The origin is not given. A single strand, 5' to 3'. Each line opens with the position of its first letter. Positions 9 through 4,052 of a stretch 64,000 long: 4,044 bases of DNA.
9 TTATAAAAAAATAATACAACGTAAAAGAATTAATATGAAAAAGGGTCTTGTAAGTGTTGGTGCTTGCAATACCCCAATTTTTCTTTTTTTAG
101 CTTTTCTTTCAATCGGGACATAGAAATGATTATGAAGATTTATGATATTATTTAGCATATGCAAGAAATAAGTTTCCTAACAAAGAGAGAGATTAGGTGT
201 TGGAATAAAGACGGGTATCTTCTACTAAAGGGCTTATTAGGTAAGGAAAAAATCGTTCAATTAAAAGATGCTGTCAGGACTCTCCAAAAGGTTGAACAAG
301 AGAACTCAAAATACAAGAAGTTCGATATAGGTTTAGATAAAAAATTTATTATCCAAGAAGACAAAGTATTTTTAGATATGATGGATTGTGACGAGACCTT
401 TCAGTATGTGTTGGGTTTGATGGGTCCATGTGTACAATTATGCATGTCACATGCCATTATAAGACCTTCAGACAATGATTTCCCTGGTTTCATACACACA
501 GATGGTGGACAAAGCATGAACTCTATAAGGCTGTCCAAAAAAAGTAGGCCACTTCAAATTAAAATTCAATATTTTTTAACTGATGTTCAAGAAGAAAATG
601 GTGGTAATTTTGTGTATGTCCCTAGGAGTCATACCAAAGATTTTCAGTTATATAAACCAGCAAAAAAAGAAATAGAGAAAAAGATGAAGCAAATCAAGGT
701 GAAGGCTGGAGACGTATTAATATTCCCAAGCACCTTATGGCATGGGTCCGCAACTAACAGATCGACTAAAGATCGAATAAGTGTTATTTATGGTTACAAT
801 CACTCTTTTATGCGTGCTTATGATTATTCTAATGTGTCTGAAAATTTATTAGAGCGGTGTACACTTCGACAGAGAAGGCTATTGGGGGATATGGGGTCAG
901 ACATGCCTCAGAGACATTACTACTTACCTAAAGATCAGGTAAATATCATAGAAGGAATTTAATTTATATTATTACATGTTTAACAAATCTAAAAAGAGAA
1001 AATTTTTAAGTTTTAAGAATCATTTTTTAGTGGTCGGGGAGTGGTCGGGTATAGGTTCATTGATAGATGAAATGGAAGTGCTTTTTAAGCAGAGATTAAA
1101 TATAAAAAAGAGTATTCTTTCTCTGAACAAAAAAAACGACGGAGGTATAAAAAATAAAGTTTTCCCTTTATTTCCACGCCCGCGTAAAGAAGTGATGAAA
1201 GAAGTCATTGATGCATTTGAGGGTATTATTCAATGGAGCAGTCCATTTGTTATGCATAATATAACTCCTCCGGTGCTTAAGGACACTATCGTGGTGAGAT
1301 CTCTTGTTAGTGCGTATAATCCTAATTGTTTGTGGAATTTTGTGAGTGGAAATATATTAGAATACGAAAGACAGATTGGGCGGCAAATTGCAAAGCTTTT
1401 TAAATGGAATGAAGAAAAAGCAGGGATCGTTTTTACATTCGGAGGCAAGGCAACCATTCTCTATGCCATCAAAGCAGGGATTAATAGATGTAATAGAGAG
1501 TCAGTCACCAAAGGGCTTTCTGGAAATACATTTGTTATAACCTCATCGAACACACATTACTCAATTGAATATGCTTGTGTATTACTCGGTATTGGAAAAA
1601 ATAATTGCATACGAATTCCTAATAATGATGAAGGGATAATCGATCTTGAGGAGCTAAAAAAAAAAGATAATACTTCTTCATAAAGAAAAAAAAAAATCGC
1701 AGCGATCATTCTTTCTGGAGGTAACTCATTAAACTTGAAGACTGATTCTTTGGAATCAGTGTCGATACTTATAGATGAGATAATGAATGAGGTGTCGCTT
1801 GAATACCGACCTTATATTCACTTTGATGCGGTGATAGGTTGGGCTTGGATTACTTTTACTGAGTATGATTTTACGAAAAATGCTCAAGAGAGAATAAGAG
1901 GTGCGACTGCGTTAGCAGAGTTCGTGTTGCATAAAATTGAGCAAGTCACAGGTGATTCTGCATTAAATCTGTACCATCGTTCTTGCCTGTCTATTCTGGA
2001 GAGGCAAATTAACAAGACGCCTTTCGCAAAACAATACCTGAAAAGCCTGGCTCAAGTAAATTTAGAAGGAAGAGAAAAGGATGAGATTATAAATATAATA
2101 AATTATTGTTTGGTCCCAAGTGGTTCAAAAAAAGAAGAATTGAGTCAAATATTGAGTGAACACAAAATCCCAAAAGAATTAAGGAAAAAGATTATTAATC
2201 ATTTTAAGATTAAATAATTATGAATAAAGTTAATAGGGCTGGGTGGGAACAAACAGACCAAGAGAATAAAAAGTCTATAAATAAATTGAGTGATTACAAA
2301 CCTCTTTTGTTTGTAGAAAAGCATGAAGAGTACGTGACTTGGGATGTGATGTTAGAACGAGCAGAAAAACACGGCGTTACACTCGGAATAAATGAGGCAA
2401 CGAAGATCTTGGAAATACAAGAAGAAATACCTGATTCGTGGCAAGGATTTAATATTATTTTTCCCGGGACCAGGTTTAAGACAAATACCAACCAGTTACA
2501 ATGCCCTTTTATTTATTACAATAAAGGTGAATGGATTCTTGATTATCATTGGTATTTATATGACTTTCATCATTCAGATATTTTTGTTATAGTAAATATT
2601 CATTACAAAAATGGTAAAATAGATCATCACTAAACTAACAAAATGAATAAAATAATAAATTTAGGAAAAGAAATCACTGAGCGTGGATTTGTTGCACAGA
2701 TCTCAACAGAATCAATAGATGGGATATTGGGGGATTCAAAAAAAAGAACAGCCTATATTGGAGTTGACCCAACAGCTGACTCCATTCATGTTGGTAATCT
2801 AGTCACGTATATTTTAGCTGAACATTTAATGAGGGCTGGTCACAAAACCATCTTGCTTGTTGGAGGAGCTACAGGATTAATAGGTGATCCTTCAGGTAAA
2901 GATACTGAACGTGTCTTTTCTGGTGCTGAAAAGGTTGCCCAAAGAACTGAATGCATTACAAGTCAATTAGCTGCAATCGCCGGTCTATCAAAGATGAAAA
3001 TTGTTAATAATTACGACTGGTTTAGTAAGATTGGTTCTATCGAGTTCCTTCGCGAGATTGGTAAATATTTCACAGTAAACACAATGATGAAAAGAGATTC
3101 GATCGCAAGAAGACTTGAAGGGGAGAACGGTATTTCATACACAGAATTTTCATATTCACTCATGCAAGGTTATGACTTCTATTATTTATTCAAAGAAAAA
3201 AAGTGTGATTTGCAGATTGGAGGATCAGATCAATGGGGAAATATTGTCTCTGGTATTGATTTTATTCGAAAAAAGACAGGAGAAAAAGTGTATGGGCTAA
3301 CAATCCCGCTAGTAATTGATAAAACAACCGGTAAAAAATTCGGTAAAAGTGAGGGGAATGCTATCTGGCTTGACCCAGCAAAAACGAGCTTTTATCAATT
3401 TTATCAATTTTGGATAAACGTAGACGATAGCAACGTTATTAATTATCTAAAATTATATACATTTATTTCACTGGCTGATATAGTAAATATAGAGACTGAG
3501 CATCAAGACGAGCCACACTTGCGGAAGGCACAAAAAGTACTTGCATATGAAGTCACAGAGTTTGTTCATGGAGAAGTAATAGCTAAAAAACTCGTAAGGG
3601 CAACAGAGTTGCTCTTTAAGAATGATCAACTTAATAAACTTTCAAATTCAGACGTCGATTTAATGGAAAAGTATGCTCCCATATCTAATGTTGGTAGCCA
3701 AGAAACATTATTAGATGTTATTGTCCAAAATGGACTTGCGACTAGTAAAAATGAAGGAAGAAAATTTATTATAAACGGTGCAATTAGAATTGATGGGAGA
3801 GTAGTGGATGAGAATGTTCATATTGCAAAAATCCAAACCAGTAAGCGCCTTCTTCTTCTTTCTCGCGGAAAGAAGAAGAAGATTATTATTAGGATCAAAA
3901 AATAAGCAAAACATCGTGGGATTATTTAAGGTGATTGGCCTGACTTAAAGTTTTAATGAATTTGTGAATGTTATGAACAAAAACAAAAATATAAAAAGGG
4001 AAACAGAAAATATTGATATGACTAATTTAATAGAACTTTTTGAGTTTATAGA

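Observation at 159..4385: Decaying tailoring-enzyme locus: PhyH-like oxygenase, PLP decarboxylase cut by one in-frame TAA, and an orphan SPASM C-terminus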

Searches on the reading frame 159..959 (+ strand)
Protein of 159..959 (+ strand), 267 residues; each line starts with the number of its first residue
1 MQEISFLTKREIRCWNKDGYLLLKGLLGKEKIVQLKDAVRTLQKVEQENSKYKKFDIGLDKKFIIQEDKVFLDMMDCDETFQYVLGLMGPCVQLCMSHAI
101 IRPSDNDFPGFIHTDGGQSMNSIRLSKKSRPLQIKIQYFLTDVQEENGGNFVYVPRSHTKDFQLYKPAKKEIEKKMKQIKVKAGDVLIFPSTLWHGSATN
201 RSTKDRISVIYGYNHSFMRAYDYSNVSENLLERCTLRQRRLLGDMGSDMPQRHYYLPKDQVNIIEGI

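Call 8: search_protein_families(library=pfam, proteins=[window:159-959:+], max_evalue=1)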
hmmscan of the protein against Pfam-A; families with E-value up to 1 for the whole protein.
window:159-959:+ (267 aa): 8 families
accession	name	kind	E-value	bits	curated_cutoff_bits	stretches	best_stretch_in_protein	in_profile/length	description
PF05721.19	PhyH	-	3.1e-19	70.5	22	1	15-207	1-212/213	Phytanoyl-CoA dioxygenase (PhyH)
PF13759.12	2OG-FeII_Oxy_5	-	6.6e-08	33.3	27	1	162-209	51-98/101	Putative 2OG-Fe(II) oxygenase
PF13640.12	2OG-FeII_Oxy_3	-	0.00016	23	27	1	113-209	15-93/98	2OG-Fe(II) oxygenase superfamily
PF07883.17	Cupin_2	-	0.0038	17.4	27.2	1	177-204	36-62/70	Cupin domain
PF13621.12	Cupin_8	-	0.0045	17.4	27.4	1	144-216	182-249/252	Cupin-like domain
PF13220.11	DUF4028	-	0.022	14.9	25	1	138-179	12-54/65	Protein of unknown function (DUF4028)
PF08007.18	JmjC_2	-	0.025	14.6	22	1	172-201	79-110/127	JmjC domain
PF05118.21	Asp_Arg_Hydrox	-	0.17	12.1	22.6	1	164-211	106-152/157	Aspartyl/Asparaginyl beta-hydroxylase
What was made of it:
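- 159..962 (+): PhyH-family 2OG/Fe(II) oxygenase, 267 aa, apparently intact. PF05721 scores 70.5 bits (call 8).
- Checked: ORF 159-962 is a PhyH-family 2OG/Fe(II) oxygenase (PF05721, 70.5 bits against a cutoff of 22, call 8).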

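Call 11: search_protein_families(library=ncbifam, proteins=[window:159-959:+], max_evalue=1)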
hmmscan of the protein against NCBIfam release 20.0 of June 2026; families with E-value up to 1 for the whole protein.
window:159-959:+ (267 aa): 7 families
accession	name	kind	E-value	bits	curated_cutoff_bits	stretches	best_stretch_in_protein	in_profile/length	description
TIGR04324.1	SpoChoClust_2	subfamily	1.3e-06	28.1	150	1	169-209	168-208/248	sporadic carbohydrate cluster 2OG-Fe(II) oxygenase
TIGR02466.1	TIGR02466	subfamily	4.9e-06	26.5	62.5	1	166-214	151-199/201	TIGR02466 family protein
TIGR01762.1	chlorin-enz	subfamily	0.00034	20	226.3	1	173-227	205-260/288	chlorinating enzyme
NF052437.1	MPhHdxlPhnYGIM8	equivalog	0.00069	19.1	500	1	176-214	176-214/260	methylphosphonate hydroxylase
TIGR02408.1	ectoine_ThpD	equivalog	0.00078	18.8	336.5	0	175-214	209-248/277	ectoine hydroxylase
NF003974.0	PRK05467.1-3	equivalog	0.044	13.3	143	1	174-199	134-159/221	Fe2+-dependent dioxygenase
TIGR04436.1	SpoChoClust_3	subfamily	0.052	12.7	200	1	130-241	115-231/300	putative 2OG-Fe(II) oxygenase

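Call 59: search_solved_structures(query=window:159-959:+, max_evalue=0.001)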
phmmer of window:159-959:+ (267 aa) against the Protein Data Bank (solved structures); distinct sequences matched with E-value up to 0.001: 9.
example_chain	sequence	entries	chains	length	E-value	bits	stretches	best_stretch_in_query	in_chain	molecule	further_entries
4xcb_A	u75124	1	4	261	2.5e-07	33.6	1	134-219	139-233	oxidase/hydroxylase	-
4xc9_A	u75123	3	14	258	3.6e-07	33.1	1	134-219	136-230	oxidase/hydroxylase | Putative oxidase/hydroxylase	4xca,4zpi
7wpy_A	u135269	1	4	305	3e-06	30.1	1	129-243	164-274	Dioxygenase andA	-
5zm2_A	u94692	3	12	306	3e-06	30.1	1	129-243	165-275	Dioxygenase andA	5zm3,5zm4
7vbq_A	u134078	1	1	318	9.3e-06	28.5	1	131-244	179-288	Fe(II)/(alpha)ketoglutarate-dependent dioxygenase TlxJ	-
7eyw_C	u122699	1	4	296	2.8e-05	26.9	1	131-243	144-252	2-oxoglutarate/Fe(II)-dependent dioxygenase SptF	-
7fcb_C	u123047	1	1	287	2.8e-05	26.9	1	131-243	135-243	2-oxoglutarate/Fe(II)-dependent dioxygenase SptF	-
7eyr_C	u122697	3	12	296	2.8e-05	26.9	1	131-243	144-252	2-oxoglutarate/Fe(II)-dependent dioxygenase SptF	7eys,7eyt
7eyu_B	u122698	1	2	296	2.9e-05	26.9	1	131-243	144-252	2-oxoglutarate/Fe(II)-dependent dioxygenase SptF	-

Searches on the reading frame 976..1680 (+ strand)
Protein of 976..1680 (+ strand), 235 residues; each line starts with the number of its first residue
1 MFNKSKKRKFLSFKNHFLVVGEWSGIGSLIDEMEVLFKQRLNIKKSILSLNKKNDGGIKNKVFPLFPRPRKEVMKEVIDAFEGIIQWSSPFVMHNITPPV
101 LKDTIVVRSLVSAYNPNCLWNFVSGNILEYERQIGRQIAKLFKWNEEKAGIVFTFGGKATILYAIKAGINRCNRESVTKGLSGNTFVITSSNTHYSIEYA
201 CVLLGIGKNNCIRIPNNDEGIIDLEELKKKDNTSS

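Call 8: search_protein_families(library=pfam, proteins=[window:976-1680:+], max_evalue=1)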
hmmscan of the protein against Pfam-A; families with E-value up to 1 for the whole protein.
window:976-1680:+ (235 aa): 1 family
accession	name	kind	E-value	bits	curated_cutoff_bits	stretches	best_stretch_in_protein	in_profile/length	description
PF00282.25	Pyridoxal_deC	-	0.00016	21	27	1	83-229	33-187/375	Pyridoxal-dependent decarboxylase conserved domain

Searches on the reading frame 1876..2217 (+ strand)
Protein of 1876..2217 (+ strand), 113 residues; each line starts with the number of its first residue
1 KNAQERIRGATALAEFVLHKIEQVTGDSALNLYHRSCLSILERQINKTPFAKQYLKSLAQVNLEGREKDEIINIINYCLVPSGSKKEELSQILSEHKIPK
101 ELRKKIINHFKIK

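Call 43: search_protein_representatives(protein=window:1876-2217:+)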
Query: 113 residues. Proteins with E-value up to 0.001 (for the whole library): 2; up to 1e-10: 1; up to 1e-30: 1. The best 2 are listed.
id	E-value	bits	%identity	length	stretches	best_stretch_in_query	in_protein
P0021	8.5e-66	234.8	100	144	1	1-113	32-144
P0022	8.5e-06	42.2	29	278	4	57-106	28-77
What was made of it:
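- A whole-library phmmer search with that piece found nothing but itself and one weak hit (call 43).
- Tried and rejected: A whole-library phmmer search with the chimera tail found only itself and one weak hit (call 43).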

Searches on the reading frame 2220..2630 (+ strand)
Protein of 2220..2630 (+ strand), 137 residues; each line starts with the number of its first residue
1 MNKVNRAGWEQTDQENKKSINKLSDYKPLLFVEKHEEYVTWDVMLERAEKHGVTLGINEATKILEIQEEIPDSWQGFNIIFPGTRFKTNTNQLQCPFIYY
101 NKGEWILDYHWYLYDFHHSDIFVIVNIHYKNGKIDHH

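Call 8: search_protein_families(library=pfam, proteins=[window:2220-2630:+], max_evalue=1)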
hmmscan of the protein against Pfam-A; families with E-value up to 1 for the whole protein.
window:2220-2630:+ (137 aa): 0 families

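Call 11: search_protein_families(library=ncbifam, proteins=[window:2220-2630:+], max_evalue=1)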
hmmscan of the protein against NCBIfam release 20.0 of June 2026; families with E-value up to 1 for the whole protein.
window:2220-2630:+ (137 aa): 0 families
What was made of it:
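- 2220..2633 (+): Conserved 137-aa protein of unknown function, partner of the cluster, intact. No Pfam or NCBIfam hit (calls 8, 11).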

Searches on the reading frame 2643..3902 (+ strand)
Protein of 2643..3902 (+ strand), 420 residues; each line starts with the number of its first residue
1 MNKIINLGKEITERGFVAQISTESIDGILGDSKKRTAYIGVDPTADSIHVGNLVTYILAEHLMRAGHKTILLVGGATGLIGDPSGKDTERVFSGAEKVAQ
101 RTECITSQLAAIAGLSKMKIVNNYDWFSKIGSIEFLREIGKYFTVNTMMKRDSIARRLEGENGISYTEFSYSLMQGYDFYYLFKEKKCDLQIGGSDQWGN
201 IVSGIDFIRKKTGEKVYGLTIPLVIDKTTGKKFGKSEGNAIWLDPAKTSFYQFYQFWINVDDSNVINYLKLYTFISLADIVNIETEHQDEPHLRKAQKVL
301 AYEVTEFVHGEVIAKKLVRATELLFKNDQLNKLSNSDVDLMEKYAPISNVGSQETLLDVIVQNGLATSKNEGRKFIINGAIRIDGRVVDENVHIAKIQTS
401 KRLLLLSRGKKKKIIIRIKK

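Call 8: search_protein_families(library=pfam, proteins=[window:2643-3902:+], max_evalue=1)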
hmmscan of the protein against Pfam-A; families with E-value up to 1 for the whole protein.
window:2643-3902:+ (420 aa): 5 families
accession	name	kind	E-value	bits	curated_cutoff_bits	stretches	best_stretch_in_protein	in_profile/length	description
PF00579.31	tRNA-synt_1b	-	4.3e-77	259.8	21.1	1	34-326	5-292/292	tRNA synthetases class I (W and Y)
PF22421.1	SYY_C-terminal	-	1.4e-09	38.1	27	1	346-414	10-81/83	Tyrosine--tRNA ligase SYY-like C-terminal domain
PF01479.30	S4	-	5.7e-05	23.2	22.8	1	357-389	4-36/48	S4 domain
PF16714.10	TyrRSs_C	-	0.1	12.8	30.6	0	355-388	22-55/120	Tyrosyl-tRNA synthetase C-terminal domain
PF13480.13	Acetyltransf_6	-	0.27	11.8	22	1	38-77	100-139/143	Acetyltransferase (GNAT) domain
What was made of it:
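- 2643..3905 (+): tyrS, tyrosyl-tRNA synthetase, intact. It separates the two decayed clusters. PF00579 scores 259.8 bits (call 8).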

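Call 49: list_cluster_members(proteins=[P0001, window:2643-3902:+, window:159-959:+, P0002, window:4492-5178:+])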
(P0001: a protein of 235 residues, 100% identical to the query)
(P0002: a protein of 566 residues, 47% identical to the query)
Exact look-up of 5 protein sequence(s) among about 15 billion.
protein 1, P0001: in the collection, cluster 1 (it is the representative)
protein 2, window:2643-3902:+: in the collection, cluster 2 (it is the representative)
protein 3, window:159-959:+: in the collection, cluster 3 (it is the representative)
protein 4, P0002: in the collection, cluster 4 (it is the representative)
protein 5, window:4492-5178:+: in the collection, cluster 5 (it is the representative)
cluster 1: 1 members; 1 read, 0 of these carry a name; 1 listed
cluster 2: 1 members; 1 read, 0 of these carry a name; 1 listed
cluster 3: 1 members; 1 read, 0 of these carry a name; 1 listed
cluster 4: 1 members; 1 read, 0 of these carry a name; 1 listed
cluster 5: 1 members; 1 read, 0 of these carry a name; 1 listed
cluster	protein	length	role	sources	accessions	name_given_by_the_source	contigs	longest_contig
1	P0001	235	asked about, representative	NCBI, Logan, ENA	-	-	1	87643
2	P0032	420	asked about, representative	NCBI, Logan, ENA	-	-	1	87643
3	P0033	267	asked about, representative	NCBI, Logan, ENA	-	-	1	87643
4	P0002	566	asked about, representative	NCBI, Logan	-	-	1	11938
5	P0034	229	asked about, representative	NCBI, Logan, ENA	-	-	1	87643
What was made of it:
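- Tried and rejected: Naming the organism through cluster look-up returned no names (call 49).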

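Call 66: find_related_loci(query=window:2643-3902:+, collection=metagenome_contigs, flank=7000)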
Query window:2643-3902:+ (420 aa) in metagenome_contigs; peptide patterns used: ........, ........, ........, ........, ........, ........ (x = any residue, [..] = any of these).
194 stretches matched a pattern; 66 encode a relative of the query (tblastn E <= 1e-3); 66 distinct loci.
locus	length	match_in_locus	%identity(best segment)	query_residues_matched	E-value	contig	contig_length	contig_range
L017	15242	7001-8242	42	3-419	4e-108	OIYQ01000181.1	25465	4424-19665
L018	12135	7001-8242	42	3-419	4e-107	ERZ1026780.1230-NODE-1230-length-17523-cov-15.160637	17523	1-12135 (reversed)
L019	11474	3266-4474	41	1-411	3e-97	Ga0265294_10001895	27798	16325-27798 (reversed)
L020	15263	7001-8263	40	9-418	2e-95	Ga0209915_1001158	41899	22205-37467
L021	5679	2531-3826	40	3-417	1e-93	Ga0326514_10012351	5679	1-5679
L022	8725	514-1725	41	36-419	9e-93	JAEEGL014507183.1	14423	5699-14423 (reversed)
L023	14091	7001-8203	42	36-417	2e-92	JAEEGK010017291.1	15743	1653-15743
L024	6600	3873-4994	41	11-393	5e-92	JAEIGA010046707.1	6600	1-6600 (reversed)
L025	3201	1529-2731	41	36-417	1e-93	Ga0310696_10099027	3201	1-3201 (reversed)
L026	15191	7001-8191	38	6-411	1e-91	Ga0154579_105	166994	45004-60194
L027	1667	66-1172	42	11-388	1e-97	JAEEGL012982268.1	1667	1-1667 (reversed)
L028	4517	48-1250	41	36-417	7e-92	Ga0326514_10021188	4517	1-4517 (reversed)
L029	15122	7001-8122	41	11-393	1e-91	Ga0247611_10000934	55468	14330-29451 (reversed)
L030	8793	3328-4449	41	11-393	1e-91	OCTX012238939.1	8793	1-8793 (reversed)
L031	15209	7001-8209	41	36-418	2e-91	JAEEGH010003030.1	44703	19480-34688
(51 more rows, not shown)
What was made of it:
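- The best tyrS match is 42% identical (call 66).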
